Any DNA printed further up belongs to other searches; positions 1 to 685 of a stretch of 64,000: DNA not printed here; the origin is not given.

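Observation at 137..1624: Tandem array of four paralogous two-TM TrbC/VirB2-like pilin-type genes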

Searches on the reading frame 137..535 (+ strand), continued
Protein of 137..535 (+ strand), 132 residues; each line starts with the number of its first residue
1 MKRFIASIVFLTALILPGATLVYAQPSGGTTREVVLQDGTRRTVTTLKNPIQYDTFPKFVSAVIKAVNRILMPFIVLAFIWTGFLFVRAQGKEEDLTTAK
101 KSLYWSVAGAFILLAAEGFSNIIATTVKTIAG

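Call 46: find_homologous_proteins(query=A4, max_evalue=0.001)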
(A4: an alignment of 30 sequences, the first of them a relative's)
Query A4 (30 sequences) (132 aa, profile of the alignment): 83 proteins with E <= 0.001 among 8000 candidates.
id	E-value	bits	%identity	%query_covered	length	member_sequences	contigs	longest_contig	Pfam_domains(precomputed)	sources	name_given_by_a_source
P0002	1.3e-40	156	100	100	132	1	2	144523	-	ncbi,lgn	-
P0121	4.2e-40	154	50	91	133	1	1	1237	PF04956.19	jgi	jgi:hypothetical protein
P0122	8.7e-37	144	26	75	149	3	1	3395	PF18895.6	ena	-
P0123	3.4e-36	142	37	87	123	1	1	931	PF18895.6,PF04956.19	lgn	-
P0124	1.3e-35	140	30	67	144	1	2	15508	PF18895.6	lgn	-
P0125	3.2e-35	139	28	67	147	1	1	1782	PF18895.6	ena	-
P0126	5.6e-35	138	59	74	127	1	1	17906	-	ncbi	-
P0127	7.2e-35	137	34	71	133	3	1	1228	PF18895.6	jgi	jgi:hypothetical protein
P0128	1.5e-34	136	27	67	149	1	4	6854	PF18895.6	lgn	-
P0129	2.6e-34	136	40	87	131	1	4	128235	PF18895.6,PF04956.19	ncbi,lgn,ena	-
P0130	4.2e-34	135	31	86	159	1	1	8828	PF18895.6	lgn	-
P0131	4.9e-34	135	38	77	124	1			PF18895.6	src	-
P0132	1.2e-33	134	37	61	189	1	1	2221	PF18895.6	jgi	jgi:hypothetical protein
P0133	1.9e-33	133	29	65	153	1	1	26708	PF18895.6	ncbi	-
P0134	5.5e-33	131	35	83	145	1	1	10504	PF18895.6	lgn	-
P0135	1.4e-32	130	32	67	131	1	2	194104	PF18895.6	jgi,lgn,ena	-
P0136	2.5e-32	129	32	64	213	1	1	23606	PF18895.6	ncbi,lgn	-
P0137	3.7e-32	129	28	78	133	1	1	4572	PF18895.6,PF04956.19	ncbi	-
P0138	5.1e-32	128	35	88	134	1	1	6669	PF18895.6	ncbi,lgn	-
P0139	1.1e-31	127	30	71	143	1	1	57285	PF18895.6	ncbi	-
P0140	2.5e-31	126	26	86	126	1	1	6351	PF18895.6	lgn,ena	-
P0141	3.0e-31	126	29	64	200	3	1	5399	PF18895.6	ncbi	-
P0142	7.1e-31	125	33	95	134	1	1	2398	PF18895.6,PF04956.19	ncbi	-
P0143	7.7e-31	124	34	89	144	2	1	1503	PF18895.6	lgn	-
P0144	1.5e-30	123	38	81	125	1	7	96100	PF18895.6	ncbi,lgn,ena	-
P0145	4.0e-30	122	34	67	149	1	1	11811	PF18895.6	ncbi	-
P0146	4.3e-30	122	31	72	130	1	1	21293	PF18895.6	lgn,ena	-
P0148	1.8e-29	120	29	90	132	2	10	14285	PF18895.6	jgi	jgi:hypothetical protein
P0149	2.4e-29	120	28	68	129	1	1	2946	PF18895.6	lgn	-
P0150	5.5e-29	118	31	94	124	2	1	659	PF18895.6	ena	-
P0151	1.5e-28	117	30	77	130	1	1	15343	PF18895.6,PF04956.19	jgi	-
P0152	2.1e-28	117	30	89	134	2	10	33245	PF18895.6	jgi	jgi:hypothetical protein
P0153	2.4e-28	116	35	85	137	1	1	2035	PF18895.6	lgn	-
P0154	2.5e-28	116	31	83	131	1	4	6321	PF18895.6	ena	-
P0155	2.6e-28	116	28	67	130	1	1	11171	PF18895.6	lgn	-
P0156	5.5e-28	115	37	86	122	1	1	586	PF18895.6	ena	-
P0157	1.4e-27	114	29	74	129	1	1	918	PF18895.6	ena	-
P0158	4.4e-27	112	31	92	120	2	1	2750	PF18895.6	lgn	-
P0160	2.4e-26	110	31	77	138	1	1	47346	PF18895.6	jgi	jgi:hypothetical protein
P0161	2.7e-26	110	29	92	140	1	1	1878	PF18895.6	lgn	-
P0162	4.5e-26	109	35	78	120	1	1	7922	PF18895.6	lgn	-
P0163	8.3e-26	108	29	70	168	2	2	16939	PF18895.6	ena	-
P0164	2.4e-25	107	30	70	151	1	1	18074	PF18895.6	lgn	-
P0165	4.7e-25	106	33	59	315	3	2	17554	PF18895.6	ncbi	-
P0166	7.3e-25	105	35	59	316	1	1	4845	PF18895.6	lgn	-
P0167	9.6e-25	105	33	72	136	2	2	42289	PF18895.6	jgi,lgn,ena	-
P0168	3.2e-24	103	34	79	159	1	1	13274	PF18895.6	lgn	-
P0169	9.3e-24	101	35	79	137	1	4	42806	PF18895.6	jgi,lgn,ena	jgi:hypothetical protein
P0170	2.6e-23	100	33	59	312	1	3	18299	PF18895.6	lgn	-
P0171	5.5e-23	99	29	64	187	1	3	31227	PF18895.6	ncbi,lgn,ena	-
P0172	9.4e-23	98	31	86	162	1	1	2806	PF18895.6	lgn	-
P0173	9.7e-23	98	31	59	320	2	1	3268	PF18895.6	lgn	-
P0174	2.0e-22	97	31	75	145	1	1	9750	PF18895.6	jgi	jgi:hypothetical protein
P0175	3.1e-22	97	35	75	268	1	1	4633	PF00801.27,PF18895.6,PF18911.7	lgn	-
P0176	3.5e-22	96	34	73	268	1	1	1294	PF18895.6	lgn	-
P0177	3.5e-22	96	28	61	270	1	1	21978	PF18895.6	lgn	-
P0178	9.7e-22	95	29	57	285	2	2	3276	PF18895.6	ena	-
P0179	9.9e-22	95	32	75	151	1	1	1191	PF10320.16,PF18895.6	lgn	-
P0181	4.0e-21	93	32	78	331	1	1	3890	PF18895.6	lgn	-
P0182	9.8e-21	92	30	69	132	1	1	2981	PF18895.6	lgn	-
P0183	1.3e-20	91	31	74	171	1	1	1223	PF18895.6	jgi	-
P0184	1.7e-20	91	29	77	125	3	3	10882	PF18895.6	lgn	-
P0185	2.0e-20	91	31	81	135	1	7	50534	PF18895.6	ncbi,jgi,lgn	-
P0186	2.3e-20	91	31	79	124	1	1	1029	PF18895.6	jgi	jgi:heme/copper-type cytochrome/quinol oxidase subunit 2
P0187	3.8e-20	90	29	59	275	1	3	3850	PF18895.6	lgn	-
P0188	4.6e-19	86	28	80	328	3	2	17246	PF18895.6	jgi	jgi:hypothetical protein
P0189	6.9e-18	82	37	57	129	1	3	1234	PF18895.6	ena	-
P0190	2.8e-17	81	27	86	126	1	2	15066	PF18895.6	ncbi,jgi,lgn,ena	-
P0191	3.9e-17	80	26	67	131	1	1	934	PF18895.6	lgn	-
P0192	7.1e-17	79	26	79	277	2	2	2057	PF18895.6,PF08291.17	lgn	-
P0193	2.5e-15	74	29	83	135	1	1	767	PF18895.6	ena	-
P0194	4.6e-14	70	-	-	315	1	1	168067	PF18895.6,PF04956.19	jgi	jgi:hypothetical protein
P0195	5.2e-13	67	28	40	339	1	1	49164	PF18895.6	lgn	-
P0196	3.3e-12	64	46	18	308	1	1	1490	PF18895.6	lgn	-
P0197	5.7e-11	60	24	67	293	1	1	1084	PF18895.6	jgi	jgi:hypothetical protein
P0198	1.8e-8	52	-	-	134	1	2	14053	PF18895.6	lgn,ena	-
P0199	2.1e-6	45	25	67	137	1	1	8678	PF18895.6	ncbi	-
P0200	3.0e-6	45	-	-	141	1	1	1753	PF18895.6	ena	-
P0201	4.2e-6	44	-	-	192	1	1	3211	PF00396.24,PF18895.6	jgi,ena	-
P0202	3.2e-4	38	-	-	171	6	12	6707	PF18895.6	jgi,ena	-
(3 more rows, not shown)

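Call 51: search_protein_families(library=pfam, proteins=[L001:8246-9556:+, L001:7703-8239:+], max_evalue=0.01)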
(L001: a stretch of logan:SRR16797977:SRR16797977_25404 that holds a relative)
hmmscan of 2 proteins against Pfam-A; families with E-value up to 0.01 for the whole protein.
L001:8246-9556:+ (437 aa): 2 families
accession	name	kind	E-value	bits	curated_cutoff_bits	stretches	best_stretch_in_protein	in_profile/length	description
PF01547.30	SBP_bac_1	-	2.6e-14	54.4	26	1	68-348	23-303/307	Bacterial extracellular solute-binding protein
PF13416.11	SBP_bac_8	-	2.6e-14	54.1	27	1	70-371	12-269/279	Bacterial extracellular solute-binding protein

L001:7703-8239:+ (179 aa): 18 families
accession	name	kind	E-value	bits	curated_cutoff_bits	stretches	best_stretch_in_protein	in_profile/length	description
PF13847.12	Methyltransf_31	-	2.3e-20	73.2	27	1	21-131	4-113/145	Methyltransferase domain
PF08241.18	Methyltransf_11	-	3.9e-18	66.3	21.2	1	25-126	1-94/95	Methyltransferase domain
PF13649.12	Methyltransf_25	-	1.6e-17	64.4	27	1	24-123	1-97/97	Methyltransferase domain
PF01209.24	Ubie_methyltran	-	5.5e-15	55.8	20.1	1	17-129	44-153/233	ubiE/COQ5 methyltransferase family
PF08242.18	Methyltransf_12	-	1.7e-11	45.2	30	1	25-125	1-98/98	Methyltransferase domain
PF05175.20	MTS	-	7.7e-08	32.6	23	1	21-129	32-140/170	Methyltransferase small domain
PF01135.25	PCMT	-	2.3e-07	31.3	20.3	1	16-79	69-132/210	Protein-L-isoaspartate(D-aspartate) O-methyltransferase (PCMT)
PF01728.25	FtsJ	-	2.6e-07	31.2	24.1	1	20-94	21-114/181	FtsJ-like methyltransferase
PF13489.12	Methyltransf_23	-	2.8e-07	30.8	27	1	20-140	22-124/164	Methyltransferase domain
PF00398.26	RrnaAD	-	6.1e-06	26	24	1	15-83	25-88/263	Ribosomal RNA adenine dimethylase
PF02390.23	Methyltransf_4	-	7.7e-06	25.9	24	1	23-83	4-64/173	Putative methyltransferase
PF02475.24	TRM5-TYW2_MTfase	-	1.4e-05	25.5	28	1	10-102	26-114/164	TRM5/TYW2 methyltransferase domain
PF01189.24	Methyltr_RsmB-F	-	6.6e-05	23.1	27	1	16-83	4-71/199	16S rRNA methyltransferase RsmB/F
PF01269.23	Fibrillarin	-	0.0011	18.6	27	1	12-126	63-173/227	Fibrillarin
PF00891.24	Methyltransf_2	-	0.0027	17.5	22.3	1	23-129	65-166/210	O-methyltransferase domain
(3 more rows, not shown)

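Call 72: find_encoding_contigs(protein=P0059, flank=10000, max_places=2)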
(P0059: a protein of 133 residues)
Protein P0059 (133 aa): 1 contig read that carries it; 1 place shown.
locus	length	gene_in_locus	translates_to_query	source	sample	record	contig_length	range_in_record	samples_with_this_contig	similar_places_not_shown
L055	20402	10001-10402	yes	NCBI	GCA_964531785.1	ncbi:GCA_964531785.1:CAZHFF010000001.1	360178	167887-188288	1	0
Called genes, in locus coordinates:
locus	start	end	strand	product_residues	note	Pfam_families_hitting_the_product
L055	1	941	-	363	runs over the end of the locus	PF01757:Acyl_transf_3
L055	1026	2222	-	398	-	PF00575:S1 (weak), PF23459:S1_RRP5 (faint), PF21710:Spt6_S1 (faint), PF00575:S1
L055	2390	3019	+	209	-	PF13483:Lactamase_B_3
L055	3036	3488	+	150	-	-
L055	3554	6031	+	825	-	PF00521:DNA_topoisoIV, PF03989:DNA_gyraseA_C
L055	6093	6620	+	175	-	PF01135:PCMT, PF13489:Methyltransf_23, PF01209:Ubie_methyltran, PF05175:MTS, PF13847:Methyltransf_31, PF08241:Methyltransf_11, PF08242:Methyltransf_12, PF13649:Methyltransf_25, +3 more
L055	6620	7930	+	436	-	PF01547:SBP_bac_1, PF13416:SBP_bac_8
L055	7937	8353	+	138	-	PF18895:T4SS_pilin (weak)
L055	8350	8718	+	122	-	PF18895:T4SS_pilin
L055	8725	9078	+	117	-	PF18895:T4SS_pilin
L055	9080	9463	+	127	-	PF18895:T4SS_pilin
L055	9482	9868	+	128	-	PF18895:T4SS_pilin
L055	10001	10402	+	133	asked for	PF18895:T4SS_pilin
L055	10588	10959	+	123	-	PF18895:T4SS_pilin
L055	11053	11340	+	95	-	PF18895:T4SS_pilin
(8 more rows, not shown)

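Call 73: find_encoding_contigs(protein=P0067, flank=10000, max_places=2)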
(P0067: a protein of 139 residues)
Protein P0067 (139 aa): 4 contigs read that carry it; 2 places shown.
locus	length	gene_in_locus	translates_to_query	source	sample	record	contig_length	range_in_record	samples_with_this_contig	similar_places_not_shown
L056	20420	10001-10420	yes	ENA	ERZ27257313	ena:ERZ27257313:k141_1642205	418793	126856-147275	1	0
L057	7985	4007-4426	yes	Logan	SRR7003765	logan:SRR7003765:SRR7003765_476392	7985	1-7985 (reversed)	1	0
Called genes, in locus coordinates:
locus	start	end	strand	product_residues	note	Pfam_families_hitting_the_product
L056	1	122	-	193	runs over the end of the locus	PF10502:Peptidase_S26, PF00717:Peptidase_S24 (weak)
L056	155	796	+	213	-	PF01195:Pept_tRNA_hydro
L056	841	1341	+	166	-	-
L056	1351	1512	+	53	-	-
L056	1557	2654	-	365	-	PF00575:S1 (weak), PF23459:S1_RRP5 (faint), PF21543:CvfB_2nd (faint), PF00575:S1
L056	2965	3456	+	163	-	-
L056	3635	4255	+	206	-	PF13483:Lactamase_B_3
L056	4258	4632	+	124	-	-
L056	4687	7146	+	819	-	PF00521:DNA_topoisoIV, PF03989:DNA_gyraseA_C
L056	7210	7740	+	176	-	PF01135:PCMT (weak), PF05175:MTS, PF13489:Methyltransf_23 (weak), PF01209:Ubie_methyltran, PF13847:Methyltransf_31, PF08241:Methyltransf_11, PF08242:Methyltransf_12, PF13649:Methyltransf_25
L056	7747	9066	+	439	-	PF01547:SBP_bac_1, PF13416:SBP_bac_8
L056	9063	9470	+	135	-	PF18895:T4SS_pilin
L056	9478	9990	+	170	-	PF18895:T4SS_pilin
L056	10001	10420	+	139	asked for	PF18895:T4SS_pilin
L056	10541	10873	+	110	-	PF18895:T4SS_pilin (weak)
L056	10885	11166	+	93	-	PF18895:T4SS_pilin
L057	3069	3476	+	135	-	PF18895:T4SS_pilin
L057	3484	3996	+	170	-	PF18895:T4SS_pilin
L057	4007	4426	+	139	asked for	PF18895:T4SS_pilin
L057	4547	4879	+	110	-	PF18895:T4SS_pilin (weak)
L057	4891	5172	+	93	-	PF18895:T4SS_pilin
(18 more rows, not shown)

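Call 78: find_encoding_contigs(protein=P0120, flank=10000, max_places=1)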
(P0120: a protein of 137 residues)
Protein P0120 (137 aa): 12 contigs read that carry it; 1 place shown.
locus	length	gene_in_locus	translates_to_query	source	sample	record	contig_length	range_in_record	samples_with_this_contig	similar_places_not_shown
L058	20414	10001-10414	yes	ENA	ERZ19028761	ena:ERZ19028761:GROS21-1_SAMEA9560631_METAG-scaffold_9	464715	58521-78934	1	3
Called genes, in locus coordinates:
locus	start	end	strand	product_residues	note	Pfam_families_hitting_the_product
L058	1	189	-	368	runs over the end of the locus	PF21543:CvfB_2nd (faint), PF00575:S1 (weak), PF21710:Spt6_S1 (faint), PF23459:S1_RRP5 (faint), PF00575:S1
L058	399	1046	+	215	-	-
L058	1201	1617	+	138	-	-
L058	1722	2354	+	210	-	PF13483:Lactamase_B_3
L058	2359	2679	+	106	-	-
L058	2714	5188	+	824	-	PF00521:DNA_topoisoIV, PF03989:DNA_gyraseA_C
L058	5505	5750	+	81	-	-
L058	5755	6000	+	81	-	-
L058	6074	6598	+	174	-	PF01209:Ubie_methyltran, PF05175:MTS (weak), PF13489:Methyltransf_23, PF13847:Methyltransf_31, PF08241:Methyltransf_11, PF08242:Methyltransf_12, PF13649:Methyltransf_25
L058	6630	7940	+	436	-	PF01547:SBP_bac_1, PF13416:SBP_bac_8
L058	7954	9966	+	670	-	PF16656:Pur_ac_phosph_N (faint)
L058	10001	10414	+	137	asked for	PF18895:T4SS_pilin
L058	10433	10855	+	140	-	PF18895:T4SS_pilin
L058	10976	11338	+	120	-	-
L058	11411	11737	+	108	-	-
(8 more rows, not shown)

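Call 79: find_encoding_contigs(protein=P0102, flank=10000, max_places=1)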
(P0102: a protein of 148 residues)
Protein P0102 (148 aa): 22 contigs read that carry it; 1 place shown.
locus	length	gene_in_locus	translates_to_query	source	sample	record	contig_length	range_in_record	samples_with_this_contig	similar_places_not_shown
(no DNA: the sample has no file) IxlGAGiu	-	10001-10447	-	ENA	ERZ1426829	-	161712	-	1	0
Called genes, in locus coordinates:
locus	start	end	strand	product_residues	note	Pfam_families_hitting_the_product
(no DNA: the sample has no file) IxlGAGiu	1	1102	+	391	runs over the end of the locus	-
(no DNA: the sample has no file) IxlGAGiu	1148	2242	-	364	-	PF00575:S1 (weak), PF23459:S1_RRP5 (faint), PF21543:CvfB_2nd (faint), PF00575:S1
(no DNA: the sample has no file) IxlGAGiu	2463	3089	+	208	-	PF13483:Lactamase_B_3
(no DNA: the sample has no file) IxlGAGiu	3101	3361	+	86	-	-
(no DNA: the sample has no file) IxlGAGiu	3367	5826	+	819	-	PF00521:DNA_topoisoIV, PF03989:DNA_gyraseA_C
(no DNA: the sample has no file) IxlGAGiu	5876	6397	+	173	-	PF01209:Ubie_methyltran, PF02527:GidB (weak), PF05175:MTS (weak), PF13489:Methyltransf_23, PF13847:Methyltransf_31, PF08241:Methyltransf_11, PF08242:Methyltransf_12, PF13649:Methyltransf_25, +2 more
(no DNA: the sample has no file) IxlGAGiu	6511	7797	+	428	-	PF01547:SBP_bac_1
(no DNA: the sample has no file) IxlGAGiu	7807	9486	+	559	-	PF16410:DUF5018, PF18895:T4SS_pilin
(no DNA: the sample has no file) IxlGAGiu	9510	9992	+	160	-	PF18895:T4SS_pilin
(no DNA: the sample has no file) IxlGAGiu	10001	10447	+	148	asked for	PF18895:T4SS_pilin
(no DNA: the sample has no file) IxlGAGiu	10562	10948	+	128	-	PF18895:T4SS_pilin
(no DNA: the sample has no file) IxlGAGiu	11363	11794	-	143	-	-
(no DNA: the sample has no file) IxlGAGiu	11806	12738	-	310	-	-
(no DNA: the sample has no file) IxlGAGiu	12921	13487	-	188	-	-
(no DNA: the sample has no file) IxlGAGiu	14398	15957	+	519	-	-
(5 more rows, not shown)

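Call 83: search_protein_families(library=ncbifam, proteins=[P0002, L001:8246-9556:+, L001:7703-8239:+], max_evalue=0.01)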
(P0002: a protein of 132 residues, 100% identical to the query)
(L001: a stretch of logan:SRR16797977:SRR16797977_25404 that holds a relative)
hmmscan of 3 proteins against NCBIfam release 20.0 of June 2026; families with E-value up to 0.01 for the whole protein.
P0002 (132 aa): 1 family
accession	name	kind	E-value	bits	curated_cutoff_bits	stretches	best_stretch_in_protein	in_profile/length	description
NF004753.0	PRK06080.1-5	equivalog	0.0045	16.2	555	1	47-109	118-174/312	1,4-dihydroxy-2-naphthoate polyprenyltransferase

L001:8246-9556:+ (437 aa): 1 family
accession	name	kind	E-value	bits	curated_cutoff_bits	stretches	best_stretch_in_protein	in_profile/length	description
NF007011.0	PRK09474.1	equivalog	1.7e-05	23.9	291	1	38-185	26-166/396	maltose/maltodextrin ABC transporter substrate-binding protein MalE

L001:7703-8239:+ (179 aa): 66 families (the best 25 are shown)
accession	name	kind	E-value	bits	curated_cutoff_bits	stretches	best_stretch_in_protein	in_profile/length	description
NF008823.0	PRK11873.1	subfamily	1.8e-21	76.9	263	1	18-129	75-183/272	arsenite methyltransferase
NF001240.0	PRK00216.1-1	equivalog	9.8e-17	60.8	378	1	15-130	58-171/251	bifunctional demethylmenaquinone methyltransferase/2-methoxy-6-polyprenyl-1,4-benzoquinol methylase UbiE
NF047649.1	MTase_UXPK_star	exception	9.3e-15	54.4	460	1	18-129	75-183/283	methyltransferase/UXPK-star double selenoprotein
NF041536.1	ArsM_DUF2284_UU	exception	1.1e-14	53.7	575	1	18-129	74-182/459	arsenite methyltransferase/DUF2284 domain selenoprotein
NF052510.1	methyltran_MpqE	exception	1.4e-14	54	335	1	13-130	39-154/234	methyl-plastoquinone biosynthesis methyltransferase MpqE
NF041537.1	ArsM_AhpD_UU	exception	1.9e-14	53.2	510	1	18-129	74-182/345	arsenite methyltransferase/AhpD domain selenoprotein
NF001243.0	PRK00216.1-4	equivalog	1.1e-12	47.8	235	1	13-129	40-153/237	demethylmenaquinone methyltransferase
TIGR02752.1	MenG_heptapren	equivalog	3e-12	46.6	419.85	1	14-129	39-151/231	demethylmenaquinone methyltransferase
TIGR02469.1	CbiT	equivalog_domain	9.4e-12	45.3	78.3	1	15-127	14-120/124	precorrin-6Y C5,15-methyltransferase (decarboxylating) subunit CbiT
NF001244.0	PRK00216.1-5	equivalog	4.3e-11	42.5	216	1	13-131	41-157/236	bifunctional demethylmenaquinone methyltransferase/2-methoxy-6-polyprenyl-1,4-benzoquinol methylase UbiE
NF043040.1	corrin_prot_MT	hypoth_equivalog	4.7e-11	42.5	180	1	12-129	33-149/216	corrinoid protein-associated methyltransferase CpaM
NF041658.1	ornithlipidmtase_OlsG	equivalog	7e-11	42.2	350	1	13-124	33-146/191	ornithine lipid N-methyltransferase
NF001242.0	PRK00216.1-3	equivalog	1.3e-10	41.1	351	1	22-130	70-178/258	bifunctional demethylmenaquinone methyltransferase/2-methoxy-6-polyprenyl-1,4-benzoquinol methylase UbiE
TIGR01934.1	MenG_MenH_UbiE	subfamily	2e-10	40.3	158.35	1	12-130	31-144/223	ubiquinone/menaquinone biosynthesis methyltransferase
NF040538.1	methyl_ArsM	equivalog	9.9e-10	38.1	500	1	18-61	59-102/356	arsinothricin biosynthesis methyltransferase ArsM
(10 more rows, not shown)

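Call 86: predict_structure(alignment_id=A7)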
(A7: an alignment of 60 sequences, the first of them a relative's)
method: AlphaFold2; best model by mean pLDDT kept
length: 132 residues; sequences in the alignment: 60
mean_pLDDT: 82.1   pTM: 0.59
mean pLDDT of the five models: 82.1, 80.3, 80.2, 80.0, 77.7
residues with pLDDT >= 90: 41; 70-90: 67; 50-70: 23; < 50: 1
segments of 3 or more residues with pLDDT < 50: none
pLDDT, mean of each block of 10 residues (from residue 1): 76 85 71 79 81 85 92 92 93 94 90 77 58 54
secondary structure, 60 per line:
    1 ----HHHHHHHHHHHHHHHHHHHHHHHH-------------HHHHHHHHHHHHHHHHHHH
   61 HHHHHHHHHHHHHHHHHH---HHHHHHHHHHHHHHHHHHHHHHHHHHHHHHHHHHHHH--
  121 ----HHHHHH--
elements in order: H5-28 H42-78 H82-118 H125-130

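Call 89: find_encoding_contigs(protein=P0001, flank=10000, max_places=3)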
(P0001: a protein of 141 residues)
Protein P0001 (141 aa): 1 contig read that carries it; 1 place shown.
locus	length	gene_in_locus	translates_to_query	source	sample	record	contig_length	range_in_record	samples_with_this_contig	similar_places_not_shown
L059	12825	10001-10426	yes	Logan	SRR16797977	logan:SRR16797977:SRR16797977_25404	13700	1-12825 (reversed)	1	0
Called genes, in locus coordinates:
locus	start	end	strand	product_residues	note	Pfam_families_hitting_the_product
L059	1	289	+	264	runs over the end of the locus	-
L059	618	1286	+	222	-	PF03167:UDG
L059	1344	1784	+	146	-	-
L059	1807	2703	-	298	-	PF02424:ApbE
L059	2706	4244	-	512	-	PF00175:NAD_binding_1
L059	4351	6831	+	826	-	PF00521:DNA_topoisoIV, PF03989:DNA_gyraseA_C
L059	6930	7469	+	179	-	PF02475:TRM5-TYW2_MTfase (weak), PF13489:Methyltransf_23 (weak), PF01209:Ubie_methyltran, PF05175:MTS, PF13847:Methyltransf_31, PF08241:Methyltransf_11, PF08242:Methyltransf_12, PF13649:Methyltransf_25, +3 more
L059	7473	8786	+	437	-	PF01547:SBP_bac_1, PF13416:SBP_bac_8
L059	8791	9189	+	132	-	-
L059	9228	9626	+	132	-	PF18895:T4SS_pilin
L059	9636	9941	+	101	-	-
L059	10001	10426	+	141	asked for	PF18895:T4SS_pilin (weak)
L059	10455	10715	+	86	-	PF18895:T4SS_pilin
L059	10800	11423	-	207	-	-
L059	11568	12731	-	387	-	-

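Call 95: find_encoding_contigs(protein=P0194, flank=10000, max_places=1)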
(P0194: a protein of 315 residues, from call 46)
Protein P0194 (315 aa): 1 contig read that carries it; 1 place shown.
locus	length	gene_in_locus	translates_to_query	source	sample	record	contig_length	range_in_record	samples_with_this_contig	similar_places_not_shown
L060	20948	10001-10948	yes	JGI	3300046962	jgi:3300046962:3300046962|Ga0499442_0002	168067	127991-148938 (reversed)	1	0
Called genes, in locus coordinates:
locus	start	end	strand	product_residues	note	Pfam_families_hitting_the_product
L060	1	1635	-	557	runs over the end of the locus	PF07973:tRNA_SAD, PF00587:tRNA-synt_2b, PF03129:HGTP_anticodon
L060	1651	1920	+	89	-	-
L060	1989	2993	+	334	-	PF00044:Gp_dh_N, PF02800:Gp_dh_C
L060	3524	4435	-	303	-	PF22099:MRS2-like, PF01544:CorA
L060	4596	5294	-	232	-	PF02463:SMC_N (faint), PF00005:ABC_tran, PF13304:AAA_21 (weak)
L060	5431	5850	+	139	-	PF01475:FUR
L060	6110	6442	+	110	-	PF02152:FolB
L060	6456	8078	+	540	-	-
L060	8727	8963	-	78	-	-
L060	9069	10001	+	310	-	PF18895:T4SS_pilin (weak)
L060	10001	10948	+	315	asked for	PF04956:TrbC (faint), PF18895:T4SS_pilin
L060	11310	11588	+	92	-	PF01016:Ribosomal_L27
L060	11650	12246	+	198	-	-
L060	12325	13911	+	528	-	PF00275:EPSP_synthase, PF00293:NUDIX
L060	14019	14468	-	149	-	PF13083:KH_KhpA-B, PF01424:R3H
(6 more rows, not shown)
